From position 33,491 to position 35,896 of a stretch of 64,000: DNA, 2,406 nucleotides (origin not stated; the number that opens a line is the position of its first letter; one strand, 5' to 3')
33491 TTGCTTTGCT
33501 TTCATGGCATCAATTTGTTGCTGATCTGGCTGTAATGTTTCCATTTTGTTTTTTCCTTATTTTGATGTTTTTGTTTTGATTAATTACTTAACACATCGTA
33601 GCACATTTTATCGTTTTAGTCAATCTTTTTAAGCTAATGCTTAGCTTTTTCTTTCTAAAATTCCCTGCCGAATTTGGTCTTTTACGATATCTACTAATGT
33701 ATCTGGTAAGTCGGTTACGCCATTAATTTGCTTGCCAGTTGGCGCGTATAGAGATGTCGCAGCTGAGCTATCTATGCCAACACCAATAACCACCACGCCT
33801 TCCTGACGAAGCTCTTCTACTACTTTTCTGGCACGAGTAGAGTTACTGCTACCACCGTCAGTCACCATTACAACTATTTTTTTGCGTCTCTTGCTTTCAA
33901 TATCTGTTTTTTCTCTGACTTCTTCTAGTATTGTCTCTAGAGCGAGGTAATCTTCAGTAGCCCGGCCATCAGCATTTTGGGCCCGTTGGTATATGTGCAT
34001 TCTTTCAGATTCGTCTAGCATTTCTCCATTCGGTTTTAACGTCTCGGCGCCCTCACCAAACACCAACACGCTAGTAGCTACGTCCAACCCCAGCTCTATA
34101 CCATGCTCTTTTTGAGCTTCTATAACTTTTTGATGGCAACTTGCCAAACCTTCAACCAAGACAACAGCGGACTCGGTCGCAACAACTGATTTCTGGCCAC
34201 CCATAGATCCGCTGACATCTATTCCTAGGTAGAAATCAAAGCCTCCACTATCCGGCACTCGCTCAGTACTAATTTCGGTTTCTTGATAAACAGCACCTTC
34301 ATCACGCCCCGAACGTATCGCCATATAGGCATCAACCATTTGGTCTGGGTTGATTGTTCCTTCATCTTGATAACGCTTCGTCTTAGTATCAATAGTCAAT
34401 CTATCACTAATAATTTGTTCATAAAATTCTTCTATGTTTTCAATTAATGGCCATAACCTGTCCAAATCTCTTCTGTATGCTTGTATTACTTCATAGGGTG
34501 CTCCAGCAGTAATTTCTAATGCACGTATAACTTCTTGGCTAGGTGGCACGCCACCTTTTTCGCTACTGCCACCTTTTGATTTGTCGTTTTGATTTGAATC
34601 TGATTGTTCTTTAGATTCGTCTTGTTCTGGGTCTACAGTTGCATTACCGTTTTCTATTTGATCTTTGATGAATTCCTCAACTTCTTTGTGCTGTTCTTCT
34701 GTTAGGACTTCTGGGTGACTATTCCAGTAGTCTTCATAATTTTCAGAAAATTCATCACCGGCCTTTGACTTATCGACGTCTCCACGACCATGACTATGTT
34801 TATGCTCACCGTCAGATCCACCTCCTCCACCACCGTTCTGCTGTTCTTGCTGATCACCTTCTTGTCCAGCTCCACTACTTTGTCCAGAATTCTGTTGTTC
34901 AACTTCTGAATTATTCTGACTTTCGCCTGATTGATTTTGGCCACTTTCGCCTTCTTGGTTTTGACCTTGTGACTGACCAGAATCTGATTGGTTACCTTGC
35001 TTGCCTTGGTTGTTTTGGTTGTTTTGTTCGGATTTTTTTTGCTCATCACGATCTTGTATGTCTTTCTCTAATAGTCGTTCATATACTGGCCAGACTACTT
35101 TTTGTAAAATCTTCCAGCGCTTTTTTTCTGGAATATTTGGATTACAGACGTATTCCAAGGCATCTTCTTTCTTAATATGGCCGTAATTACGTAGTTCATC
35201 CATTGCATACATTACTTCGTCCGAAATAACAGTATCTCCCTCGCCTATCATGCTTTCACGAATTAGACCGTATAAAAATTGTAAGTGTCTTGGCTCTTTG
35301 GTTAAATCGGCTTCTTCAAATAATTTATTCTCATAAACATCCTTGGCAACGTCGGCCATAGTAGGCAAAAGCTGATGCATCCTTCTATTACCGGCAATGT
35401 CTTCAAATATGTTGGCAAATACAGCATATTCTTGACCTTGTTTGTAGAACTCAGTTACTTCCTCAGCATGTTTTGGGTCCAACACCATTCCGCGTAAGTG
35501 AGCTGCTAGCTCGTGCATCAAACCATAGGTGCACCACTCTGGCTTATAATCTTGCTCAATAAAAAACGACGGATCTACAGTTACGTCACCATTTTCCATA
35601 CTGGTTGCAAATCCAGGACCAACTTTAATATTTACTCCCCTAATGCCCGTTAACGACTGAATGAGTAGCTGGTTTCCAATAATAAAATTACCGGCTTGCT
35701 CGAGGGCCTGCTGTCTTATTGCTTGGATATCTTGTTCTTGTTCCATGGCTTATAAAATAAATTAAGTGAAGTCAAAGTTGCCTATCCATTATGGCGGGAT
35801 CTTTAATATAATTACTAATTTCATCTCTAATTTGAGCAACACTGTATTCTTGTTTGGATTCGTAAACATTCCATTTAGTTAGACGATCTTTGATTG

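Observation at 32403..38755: Five-gene AAA+ (MoxR/AAA_5-like) + vWA/MIDAS cassette with three unassignable acidic partners, lodged between ribosomal-protein promoters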

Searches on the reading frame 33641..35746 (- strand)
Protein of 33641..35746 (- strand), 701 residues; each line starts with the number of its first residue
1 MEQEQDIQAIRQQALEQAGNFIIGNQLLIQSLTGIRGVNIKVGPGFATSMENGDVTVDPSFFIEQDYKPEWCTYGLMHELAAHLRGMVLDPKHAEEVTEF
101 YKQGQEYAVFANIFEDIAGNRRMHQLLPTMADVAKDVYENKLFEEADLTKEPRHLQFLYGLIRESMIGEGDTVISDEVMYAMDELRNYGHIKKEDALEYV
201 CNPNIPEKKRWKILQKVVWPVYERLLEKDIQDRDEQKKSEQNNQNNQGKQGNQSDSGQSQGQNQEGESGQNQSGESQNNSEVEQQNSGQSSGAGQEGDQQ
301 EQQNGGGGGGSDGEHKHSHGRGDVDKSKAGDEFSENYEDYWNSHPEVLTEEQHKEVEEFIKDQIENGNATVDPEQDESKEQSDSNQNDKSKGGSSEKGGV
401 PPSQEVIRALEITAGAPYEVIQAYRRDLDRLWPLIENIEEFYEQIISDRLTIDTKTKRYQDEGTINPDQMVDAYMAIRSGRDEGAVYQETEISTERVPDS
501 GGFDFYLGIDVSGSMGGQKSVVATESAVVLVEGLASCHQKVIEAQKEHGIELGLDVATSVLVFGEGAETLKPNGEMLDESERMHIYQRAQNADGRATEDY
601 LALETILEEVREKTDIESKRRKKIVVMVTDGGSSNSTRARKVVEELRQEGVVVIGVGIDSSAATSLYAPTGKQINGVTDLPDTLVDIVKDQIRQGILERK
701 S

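Call 3: search_protein_families(library=pfam, proteins=[window:33641-35746:-], max_evalue=1)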
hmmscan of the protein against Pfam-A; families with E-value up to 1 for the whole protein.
window:33641-35746:- (701 aa): 7 families
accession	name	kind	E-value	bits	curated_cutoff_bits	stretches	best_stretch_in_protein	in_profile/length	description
PF00092.34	VWA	-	5.2e-08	33.8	23.8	1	509-665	6-146/174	von Willebrand factor type A domain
PF13519.12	VWA_2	-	0.00097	20.2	27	1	509-631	5-106/107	von Willebrand factor type A domain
PF10138.15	vWA-TerF-like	-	0.0084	16.7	29.4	1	550-658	35-141/200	vWA found in TerF C terminus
PF11775.14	CobT_C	-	0.012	15.7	21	1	509-542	19-52/220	Cobalamin biosynthesis protein CobT VWA domain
PF08459.17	UvrC_RNaseH_dom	-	0.046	14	22.3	1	586-661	43-116/159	UvrC RNAse H endonuclease domain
PF00590.25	TP_methylase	-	0.08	13.3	27.8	1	593-671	50-132/212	Tetrapyrrole (Corrin/Porphyrin) Methylases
PF04055.27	Radical_SAM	-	0.12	13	29.5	1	609-664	68-115/166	Radical SAM superfamily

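Call 4: search_protein_families(library=ncbifam, proteins=[window:33641-35746:-], max_evalue=1)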
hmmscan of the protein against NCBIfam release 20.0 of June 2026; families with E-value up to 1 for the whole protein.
window:33641-35746:- (701 aa): 0 families

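Call 5: search_protein_families(library=padloc, proteins=[window:33641-35746:-], max_evalue=1)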
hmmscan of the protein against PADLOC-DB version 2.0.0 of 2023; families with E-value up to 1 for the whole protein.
window:33641-35746:- (701 aa): 0 families

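Call 9: find_encoding_contigs(protein=window:33641-35746:-, flank=10000, max_places=6)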
Protein window:33641-35746:- (701 aa): no gene with exactly this product is on record in the collection.

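Call 11: search_solved_structures(query=window:33641-35746:-, max_evalue=1)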
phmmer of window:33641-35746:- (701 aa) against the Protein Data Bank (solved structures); distinct sequences matched with E-value up to 1: 13.
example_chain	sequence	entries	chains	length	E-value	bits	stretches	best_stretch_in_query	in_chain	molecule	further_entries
4cn8_A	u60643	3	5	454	9.3e-05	24.3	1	563-661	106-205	PROXIMAL THREAD MATRIX PROTEIN 1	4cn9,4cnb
2m32_A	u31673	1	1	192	0.016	16.9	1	587-658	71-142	Integrin alpha-1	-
1qc5_B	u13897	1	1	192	0.016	16.9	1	587-658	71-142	PROTEIN (ALPHA1 BETA1 INTEGRIN)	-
5hgj_A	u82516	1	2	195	0.016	16.8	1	587-658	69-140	Integrin alpha-1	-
1qc5_A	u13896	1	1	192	0.038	15.6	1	588-658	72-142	PROTEIN (ALPHA1 BETA1 INTEGRIN)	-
4a0q_A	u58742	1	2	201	0.042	15.5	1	588-658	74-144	INTEGRIN ALPHA-1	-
1pt6_A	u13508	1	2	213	0.048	15.3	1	588-658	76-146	Integrin alpha-1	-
1mhp_A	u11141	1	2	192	0.1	14.3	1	588-656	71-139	integrin alpha 1, (RESIDUES 169-360)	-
2b2x_A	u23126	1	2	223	0.13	13.8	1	589-656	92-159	Integrin alpha-1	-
1qcy_A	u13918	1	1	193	0.16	13.6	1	593-658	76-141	I-DOMAIN OF INTEGRIN ALPHA1BETA1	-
4dbd_A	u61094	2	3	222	0.48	12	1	550-660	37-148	Orotidine 5'-phosphate decarboxylase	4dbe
1ck4_A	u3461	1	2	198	0.65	11.6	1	593-656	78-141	INTEGRIN ALPHA-1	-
4hql_A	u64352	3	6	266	0.92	11.1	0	603-659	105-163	Sporozoite surface protein 2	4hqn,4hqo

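Call 23: find_homologous_proteins(query=A3)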
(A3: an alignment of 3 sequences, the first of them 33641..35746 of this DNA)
Query A3 (3 sequences) (701 aa, profile of the alignment): 26 proteins with E <= 0.001 among 7247 candidates.
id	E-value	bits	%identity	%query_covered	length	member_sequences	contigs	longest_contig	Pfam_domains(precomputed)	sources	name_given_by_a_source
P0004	0.0e+0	1276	100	100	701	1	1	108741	PF00092.35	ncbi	-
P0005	0.0e+0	1266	51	97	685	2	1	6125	PF13768.13,PF00092.35,PF13519.13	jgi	jgi:uncharacterized protein YegL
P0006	9.2e-266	902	56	99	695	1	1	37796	PF00092.35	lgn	-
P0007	7.0e-124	433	32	98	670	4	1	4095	PF00092.35,PF13519.13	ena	-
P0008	4.7e-121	423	31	37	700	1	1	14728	PF00092.35,PF13519.13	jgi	-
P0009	1.8e-120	421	32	97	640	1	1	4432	PF00092.35,PF13519.13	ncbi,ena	-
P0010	1.4e-117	412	30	97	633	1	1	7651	-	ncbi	-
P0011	2.2e-117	411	40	33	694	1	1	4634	PF00092.35,PF13519.13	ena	-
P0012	3.1e-114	401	30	97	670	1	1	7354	PF00092.35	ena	-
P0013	3.6e-114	400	29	97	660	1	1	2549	PF00092.35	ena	-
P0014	4.0e-112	394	29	97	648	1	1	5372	PF00092.35,PF13519.13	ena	-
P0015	1.5e-111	392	31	37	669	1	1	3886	PF00092.35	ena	-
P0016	6.3e-111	390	29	94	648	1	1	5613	PF00092.35,PF13519.13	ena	-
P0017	6.1e-110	386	32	97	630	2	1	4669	PF00092.35,PF13519.13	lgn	-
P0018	5.5e-109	383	29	97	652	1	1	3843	PF00092.35,PF13519.13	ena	-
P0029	3.8e-33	133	24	83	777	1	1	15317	-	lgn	-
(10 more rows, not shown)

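Call 24: find_encoding_contigs(protein=P0006, flank=10000, max_places=2)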
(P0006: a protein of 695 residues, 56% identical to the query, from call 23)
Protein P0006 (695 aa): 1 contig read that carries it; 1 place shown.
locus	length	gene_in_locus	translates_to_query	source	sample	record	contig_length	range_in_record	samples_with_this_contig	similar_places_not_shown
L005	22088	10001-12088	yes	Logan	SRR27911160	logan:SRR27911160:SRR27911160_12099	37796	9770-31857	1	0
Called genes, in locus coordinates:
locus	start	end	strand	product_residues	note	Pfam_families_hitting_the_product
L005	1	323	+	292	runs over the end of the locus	PF02195:ParB_N, PF17762:HTH_ParB, PF23552:ParB_C (weak)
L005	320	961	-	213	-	PF10502:Peptidase_S26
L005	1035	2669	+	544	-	PF03816:LytR_cpsA_psr, PF13399:LytR_C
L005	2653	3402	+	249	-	-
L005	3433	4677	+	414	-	PF00089:Trypsin, PF13365:Trypsin_2, PF13180:PDZ_2, PF00595:PDZ (weak), PF17820:PDZ_6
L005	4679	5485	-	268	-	PF17827:PrmC_N, PF13649:Methyltransf_25 (faint), PF05175:MTS, PF06325:PrmA, PF13847:Methyltransf_31, PF08242:Methyltransf_12 (weak)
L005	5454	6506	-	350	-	PF03462:PCRF, PF00472:RF-1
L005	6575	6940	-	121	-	PF01197:Ribosomal_L31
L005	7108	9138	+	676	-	PF07728:AAA_5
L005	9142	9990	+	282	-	-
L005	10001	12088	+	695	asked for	PF00092:VWA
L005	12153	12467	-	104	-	-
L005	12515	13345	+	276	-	PF00318:Ribosomal_S2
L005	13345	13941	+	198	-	PF00889:EF_TS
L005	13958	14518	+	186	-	PF01765:RRF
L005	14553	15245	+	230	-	PF01255:Prenyltransf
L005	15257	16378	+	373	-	PF02163:Peptidase_M50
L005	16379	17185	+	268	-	PF02517:Rce1-like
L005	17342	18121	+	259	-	PF00696:AA_kinase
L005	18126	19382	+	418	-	PF00587:tRNA-synt_2b, PF03129:HGTP_anticodon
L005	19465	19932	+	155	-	PF03449:GreA_GreB_N, PF01272:GreA_GreB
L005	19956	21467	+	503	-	PF01336:tRNA_anti-codon, PF00152:tRNA-synt_2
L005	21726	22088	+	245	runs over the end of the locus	-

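Call 25: find_encoding_contigs(protein=P0008, flank=10000, max_places=2)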
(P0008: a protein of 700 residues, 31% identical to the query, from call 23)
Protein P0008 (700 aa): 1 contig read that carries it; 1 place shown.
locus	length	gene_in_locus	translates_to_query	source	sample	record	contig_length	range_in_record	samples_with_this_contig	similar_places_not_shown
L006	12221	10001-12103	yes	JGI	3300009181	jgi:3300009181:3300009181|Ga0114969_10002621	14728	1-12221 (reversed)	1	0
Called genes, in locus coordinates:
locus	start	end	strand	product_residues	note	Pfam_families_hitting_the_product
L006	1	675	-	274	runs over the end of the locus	PF10502:Peptidase_S26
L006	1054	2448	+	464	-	PF03816:LytR_cpsA_psr, PF13399:LytR_C (weak)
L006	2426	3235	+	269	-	-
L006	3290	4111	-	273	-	PF17827:PrmC_N, PF02475:TRM5-TYW2_MTfase (faint), PF05175:MTS, PF06325:PrmA, PF13847:Methyltransf_31, PF08242:Methyltransf_12 (weak), PF13649:Methyltransf_25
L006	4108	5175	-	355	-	PF03462:PCRF, PF00472:RF-1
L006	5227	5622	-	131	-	PF01197:Ribosomal_L31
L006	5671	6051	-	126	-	-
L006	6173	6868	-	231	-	PF18306:LDcluster4, PF03641:Lysine_decarbox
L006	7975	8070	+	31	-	-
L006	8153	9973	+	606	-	PF07728:AAA_5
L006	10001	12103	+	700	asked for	PF00092:VWA, PF13519:VWA_2 (faint)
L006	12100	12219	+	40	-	?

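Call 26: find_encoding_contigs(protein=P0010, flank=10000, max_places=2)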
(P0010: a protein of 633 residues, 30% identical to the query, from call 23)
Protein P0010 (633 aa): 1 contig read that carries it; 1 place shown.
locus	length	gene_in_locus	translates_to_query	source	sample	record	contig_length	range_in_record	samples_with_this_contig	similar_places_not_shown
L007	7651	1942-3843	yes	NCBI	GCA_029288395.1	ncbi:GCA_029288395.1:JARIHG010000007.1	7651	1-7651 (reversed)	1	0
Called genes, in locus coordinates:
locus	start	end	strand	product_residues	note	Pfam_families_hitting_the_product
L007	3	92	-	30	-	?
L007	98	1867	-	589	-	PF07728:AAA_5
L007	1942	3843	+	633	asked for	-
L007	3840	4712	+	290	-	-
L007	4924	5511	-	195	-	-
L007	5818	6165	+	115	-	PF04956:TrbC, PF18895:T4SS_pilin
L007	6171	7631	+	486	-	PF18895:T4SS_pilin (weak), PF19590:TrbL_3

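Call 27: find_encoding_contigs(protein=P0029, flank=10000, max_places=2)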
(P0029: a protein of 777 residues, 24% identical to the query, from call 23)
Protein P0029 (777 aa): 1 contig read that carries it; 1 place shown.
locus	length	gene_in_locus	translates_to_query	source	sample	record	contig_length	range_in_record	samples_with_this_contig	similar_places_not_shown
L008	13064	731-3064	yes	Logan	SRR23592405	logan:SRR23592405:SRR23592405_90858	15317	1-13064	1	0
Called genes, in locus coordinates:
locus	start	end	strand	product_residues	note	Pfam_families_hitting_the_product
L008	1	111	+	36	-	?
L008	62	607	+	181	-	-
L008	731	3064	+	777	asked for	-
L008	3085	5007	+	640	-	PF07728:AAA_5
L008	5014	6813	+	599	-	-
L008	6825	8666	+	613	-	-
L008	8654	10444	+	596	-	-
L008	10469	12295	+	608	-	-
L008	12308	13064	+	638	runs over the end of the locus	-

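Call 32: search_protein_families(library=phrogs, proteins=[window:33641-35746:-], max_evalue=0.1)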
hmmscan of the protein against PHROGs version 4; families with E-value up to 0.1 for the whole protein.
window:33641-35746:- (701 aa): 4 families
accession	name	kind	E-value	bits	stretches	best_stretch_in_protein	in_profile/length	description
phrog_1576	-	unknown function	1.9e-06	27.8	1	618-688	649-723/729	-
phrog_26053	-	unknown function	0.027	15.6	0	335-369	12-42/49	-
phrog_850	-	DNA, RNA and nucleotide metabolism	0.04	13.7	1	454-529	236-311/476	RNA-binding protein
phrog_21755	-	unknown function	0.088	11.9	0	227-395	139-303/753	-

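Call 56: search_protein_families(library=pfam, proteins=[L007:3840-4712:+], max_evalue=0.01)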
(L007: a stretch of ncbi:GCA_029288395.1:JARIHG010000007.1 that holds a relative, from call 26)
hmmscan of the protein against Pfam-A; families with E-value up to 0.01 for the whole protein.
L007:3840-4712:+ (290 aa): 0 families

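Call 57: search_protein_families(library=ncbifam, proteins=[L007:3840-4712:+], max_evalue=0.1)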
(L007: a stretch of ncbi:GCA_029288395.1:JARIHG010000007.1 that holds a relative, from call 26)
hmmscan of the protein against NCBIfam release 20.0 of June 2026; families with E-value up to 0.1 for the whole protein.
L007:3840-4712:+ (290 aa): 0 families

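Call 70: search_dna_similar(query=window:33641-35746:-, collection=phages, mode=protein, max_evalue=0.001, max_rows=15)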
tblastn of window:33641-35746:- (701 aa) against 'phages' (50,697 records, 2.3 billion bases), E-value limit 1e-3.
No match.

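Call 81: search_protein_families(library=pfam, proteins=[L008:5014-6813:+], max_evalue=0.01)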
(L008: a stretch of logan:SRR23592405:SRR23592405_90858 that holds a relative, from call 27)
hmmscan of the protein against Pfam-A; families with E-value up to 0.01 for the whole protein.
L008:5014-6813:+ (599 aa): 0 families

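Call 91: search_solved_structures(query=A4, max_evalue=10, show_alignments=2)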
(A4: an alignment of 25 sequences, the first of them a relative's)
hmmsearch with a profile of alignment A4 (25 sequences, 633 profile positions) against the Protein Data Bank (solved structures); distinct sequences matched with E-value up to 10: 59.
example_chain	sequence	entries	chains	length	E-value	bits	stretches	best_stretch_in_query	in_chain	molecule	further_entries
4cn8_A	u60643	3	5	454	7.2e-13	51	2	441-600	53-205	PROXIMAL THREAD MATRIX PROTEIN 1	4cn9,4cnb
4hql_A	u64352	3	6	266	1.1e-05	27.2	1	502-600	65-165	Sporozoite surface protein 2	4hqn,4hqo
1qc5_B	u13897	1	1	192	4.7e-05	25.1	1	499-598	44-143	PROTEIN (ALPHA1 BETA1 INTEGRIN)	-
2m32_A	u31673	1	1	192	5.2e-05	25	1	499-598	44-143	Integrin alpha-1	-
5hgj_A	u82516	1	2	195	5.5e-05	24.9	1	499-598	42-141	Integrin alpha-1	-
1qc5_A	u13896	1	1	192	0.00017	23.3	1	499-598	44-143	PROTEIN (ALPHA1 BETA1 INTEGRIN)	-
4a0q_A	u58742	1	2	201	0.00019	23.1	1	499-597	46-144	INTEGRIN ALPHA-1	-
2b2x_A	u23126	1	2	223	0.00023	22.9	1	499-597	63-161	Integrin alpha-1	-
1mhp_A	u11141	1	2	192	0.00023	22.9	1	499-597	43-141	integrin alpha 1, (RESIDUES 169-360)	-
1pt6_A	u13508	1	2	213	0.00024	22.8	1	499-597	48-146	Integrin alpha-1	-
1qcy_A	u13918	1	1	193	0.00028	22.6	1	499-598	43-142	I-DOMAIN OF INTEGRIN ALPHA1BETA1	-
21vt_A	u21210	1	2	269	0.00038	22.2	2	441-481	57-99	Cobaltochelatase subunit CobT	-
8s05_A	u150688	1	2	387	0.00071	21.3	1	435-470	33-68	Conserved protein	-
4f1j_A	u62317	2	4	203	0.00086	21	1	501-600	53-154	Thrombospondin related anonymous protein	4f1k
8ql1_A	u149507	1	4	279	0.00087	21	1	445-597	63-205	NDE1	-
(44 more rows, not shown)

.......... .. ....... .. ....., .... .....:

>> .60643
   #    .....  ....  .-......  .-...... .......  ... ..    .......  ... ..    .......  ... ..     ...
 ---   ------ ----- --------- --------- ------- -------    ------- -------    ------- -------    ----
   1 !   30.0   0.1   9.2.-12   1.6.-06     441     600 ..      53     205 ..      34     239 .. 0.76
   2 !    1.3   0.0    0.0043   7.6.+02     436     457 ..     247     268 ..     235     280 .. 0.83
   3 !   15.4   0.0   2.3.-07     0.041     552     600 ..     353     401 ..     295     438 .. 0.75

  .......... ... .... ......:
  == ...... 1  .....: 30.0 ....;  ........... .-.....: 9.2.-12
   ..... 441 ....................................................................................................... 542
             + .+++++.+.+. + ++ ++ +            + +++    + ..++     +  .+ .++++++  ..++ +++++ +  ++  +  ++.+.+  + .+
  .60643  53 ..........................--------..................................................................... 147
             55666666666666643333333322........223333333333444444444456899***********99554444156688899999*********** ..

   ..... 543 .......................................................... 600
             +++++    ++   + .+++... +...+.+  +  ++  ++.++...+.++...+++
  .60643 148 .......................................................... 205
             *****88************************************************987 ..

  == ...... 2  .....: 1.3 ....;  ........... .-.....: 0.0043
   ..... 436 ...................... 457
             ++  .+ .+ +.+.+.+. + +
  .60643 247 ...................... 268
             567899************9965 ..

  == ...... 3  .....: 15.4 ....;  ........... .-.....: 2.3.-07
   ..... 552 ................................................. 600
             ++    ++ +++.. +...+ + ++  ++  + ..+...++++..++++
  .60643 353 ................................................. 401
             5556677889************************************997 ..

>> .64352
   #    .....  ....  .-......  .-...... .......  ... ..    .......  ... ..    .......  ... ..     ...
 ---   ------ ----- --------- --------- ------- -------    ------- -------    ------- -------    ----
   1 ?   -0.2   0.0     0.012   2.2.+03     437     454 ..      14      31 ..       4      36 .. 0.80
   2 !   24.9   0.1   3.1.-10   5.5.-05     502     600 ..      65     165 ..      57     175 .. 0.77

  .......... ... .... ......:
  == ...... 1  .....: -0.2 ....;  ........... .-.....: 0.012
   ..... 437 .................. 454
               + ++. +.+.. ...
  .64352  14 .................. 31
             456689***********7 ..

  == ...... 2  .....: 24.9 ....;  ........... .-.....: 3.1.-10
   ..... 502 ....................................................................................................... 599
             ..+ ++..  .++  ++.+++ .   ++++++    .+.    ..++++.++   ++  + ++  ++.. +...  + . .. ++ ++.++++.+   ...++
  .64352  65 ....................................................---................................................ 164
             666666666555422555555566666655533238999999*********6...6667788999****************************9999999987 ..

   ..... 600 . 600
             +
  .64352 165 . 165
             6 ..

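Call 96: search_solved_structures(query=A9, max_evalue=10)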
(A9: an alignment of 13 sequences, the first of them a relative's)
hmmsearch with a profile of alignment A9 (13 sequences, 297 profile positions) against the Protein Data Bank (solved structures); distinct sequences matched with E-value up to 10: 9.
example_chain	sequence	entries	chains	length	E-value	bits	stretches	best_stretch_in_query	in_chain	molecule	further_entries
9h3c_A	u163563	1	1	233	0.51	13.1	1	33-93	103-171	De novo designed tandem repeat protein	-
7muc_AG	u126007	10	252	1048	1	12.1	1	55-188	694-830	IcmE protein | IcmE (DotG)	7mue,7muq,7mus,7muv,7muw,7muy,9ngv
9ngw_A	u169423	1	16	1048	1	12.1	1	55-188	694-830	IcmE (DotG)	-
9raq_A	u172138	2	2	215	2.1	11.1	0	34-88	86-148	TRP_F43W/E39L | [(sulfaNHC)Au].TRP_F43W/E39L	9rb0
8s6p_A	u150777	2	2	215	2.2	11.1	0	34-88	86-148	TRP_18 F116W (R0) | TRP_18 F116W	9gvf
9h10_A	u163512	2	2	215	2.3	10.9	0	33-88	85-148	[(sulfaNHC)Au].TRP_18 | Tandem-repeat protein (TRP)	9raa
9rar_A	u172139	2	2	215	2.6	10.8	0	33-88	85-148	TRP_F43W | [(sulfaNHC)Au].TRP_F43W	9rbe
4pjr_A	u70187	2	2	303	3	10.6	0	109-122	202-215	Pentatricopeptide repeat protein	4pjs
4wn4_A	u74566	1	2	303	3.3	10.4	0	108-122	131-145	Pentatricopeptide repeat protein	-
